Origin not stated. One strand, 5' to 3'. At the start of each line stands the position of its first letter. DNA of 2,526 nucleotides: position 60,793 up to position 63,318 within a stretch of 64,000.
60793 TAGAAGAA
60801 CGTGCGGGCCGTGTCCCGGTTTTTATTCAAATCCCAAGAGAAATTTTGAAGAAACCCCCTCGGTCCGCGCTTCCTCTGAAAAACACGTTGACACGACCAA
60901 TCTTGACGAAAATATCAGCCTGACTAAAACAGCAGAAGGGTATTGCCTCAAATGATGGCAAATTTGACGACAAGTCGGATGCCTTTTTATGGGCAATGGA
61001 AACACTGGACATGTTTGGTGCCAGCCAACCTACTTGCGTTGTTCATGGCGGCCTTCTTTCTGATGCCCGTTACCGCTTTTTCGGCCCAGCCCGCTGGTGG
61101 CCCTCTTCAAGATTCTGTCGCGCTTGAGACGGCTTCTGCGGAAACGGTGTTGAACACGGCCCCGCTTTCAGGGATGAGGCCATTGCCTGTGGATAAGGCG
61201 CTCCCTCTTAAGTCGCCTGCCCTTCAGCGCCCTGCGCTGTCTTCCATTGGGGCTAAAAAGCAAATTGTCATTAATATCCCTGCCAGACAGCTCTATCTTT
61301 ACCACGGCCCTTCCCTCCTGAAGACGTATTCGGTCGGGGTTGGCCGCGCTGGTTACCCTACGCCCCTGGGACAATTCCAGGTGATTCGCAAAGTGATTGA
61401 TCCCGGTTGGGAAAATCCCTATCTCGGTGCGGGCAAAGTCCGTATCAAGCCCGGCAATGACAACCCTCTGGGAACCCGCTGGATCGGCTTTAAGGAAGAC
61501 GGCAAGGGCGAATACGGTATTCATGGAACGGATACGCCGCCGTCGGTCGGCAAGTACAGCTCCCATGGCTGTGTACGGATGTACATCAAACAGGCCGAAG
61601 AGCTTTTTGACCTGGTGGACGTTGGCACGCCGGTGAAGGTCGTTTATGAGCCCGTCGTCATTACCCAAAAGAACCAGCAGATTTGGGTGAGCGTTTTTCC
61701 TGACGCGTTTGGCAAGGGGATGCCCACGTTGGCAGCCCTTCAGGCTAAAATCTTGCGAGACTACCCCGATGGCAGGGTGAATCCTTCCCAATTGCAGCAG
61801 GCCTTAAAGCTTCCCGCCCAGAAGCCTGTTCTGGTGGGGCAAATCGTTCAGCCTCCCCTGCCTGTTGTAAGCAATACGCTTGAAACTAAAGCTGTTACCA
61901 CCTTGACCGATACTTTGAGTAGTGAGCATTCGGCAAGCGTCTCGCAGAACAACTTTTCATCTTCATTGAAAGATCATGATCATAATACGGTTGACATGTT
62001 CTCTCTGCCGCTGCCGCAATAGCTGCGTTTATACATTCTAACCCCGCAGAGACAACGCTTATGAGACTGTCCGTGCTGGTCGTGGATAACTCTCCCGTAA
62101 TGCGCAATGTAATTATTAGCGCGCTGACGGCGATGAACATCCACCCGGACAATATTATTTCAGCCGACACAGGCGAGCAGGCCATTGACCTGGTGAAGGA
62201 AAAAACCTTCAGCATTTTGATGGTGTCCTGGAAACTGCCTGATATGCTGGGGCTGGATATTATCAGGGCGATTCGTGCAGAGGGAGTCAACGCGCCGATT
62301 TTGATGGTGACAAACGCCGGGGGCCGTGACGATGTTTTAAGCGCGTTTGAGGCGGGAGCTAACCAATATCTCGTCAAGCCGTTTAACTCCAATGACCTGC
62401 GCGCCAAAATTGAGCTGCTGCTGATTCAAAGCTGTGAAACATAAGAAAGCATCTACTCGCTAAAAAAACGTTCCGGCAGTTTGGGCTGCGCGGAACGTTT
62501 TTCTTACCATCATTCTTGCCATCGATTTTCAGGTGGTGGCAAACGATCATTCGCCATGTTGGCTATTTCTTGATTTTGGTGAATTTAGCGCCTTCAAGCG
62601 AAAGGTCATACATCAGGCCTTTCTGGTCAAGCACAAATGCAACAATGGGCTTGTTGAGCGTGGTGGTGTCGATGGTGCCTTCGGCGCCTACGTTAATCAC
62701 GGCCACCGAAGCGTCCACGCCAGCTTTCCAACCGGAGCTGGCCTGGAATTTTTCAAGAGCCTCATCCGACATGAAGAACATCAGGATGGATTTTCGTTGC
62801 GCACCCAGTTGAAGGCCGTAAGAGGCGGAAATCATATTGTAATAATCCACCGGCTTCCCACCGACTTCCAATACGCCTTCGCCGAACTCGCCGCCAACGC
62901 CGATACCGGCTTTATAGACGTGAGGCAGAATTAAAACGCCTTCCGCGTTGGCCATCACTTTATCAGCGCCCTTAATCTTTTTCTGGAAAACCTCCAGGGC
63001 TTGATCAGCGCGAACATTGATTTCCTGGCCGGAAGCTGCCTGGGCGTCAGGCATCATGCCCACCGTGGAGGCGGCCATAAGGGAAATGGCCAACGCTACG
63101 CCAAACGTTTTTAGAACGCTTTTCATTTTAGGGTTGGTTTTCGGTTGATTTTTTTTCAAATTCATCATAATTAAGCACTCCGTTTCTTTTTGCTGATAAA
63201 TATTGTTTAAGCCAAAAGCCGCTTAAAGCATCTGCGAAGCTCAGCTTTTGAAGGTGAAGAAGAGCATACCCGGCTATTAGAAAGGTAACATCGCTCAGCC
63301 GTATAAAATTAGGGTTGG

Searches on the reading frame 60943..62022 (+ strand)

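Call 41: search_protein_families(library=pfam, proteins=[window:60943-62022:+], max_evalue=0.001)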
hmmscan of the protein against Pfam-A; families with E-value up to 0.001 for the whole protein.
window:60943-62022:+ (359 aa): 1 family
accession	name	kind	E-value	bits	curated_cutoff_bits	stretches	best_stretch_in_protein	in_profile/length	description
PF03734.19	YkuD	-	2.2e-27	96.9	23.4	1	106-233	2-146/146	L,D-transpeptidase catalytic domain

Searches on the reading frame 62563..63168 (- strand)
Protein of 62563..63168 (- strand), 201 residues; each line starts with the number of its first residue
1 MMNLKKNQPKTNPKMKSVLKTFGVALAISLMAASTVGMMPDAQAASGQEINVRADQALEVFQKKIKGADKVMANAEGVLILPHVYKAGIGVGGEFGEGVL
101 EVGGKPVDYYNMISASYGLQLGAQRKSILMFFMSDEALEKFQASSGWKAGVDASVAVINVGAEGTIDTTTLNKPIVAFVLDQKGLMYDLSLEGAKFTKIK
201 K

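Call 41: search_protein_families(library=pfam, proteins=[window:62563-63168:-], max_evalue=0.001)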
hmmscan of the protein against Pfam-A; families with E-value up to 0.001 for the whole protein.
window:62563-63168:- (201 aa): 1 family
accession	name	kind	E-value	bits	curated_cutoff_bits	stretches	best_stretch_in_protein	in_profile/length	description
PF04366.17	Ysc84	-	9e-13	48.5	25.1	1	115-198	3-87/127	Las17-binding protein actin regulator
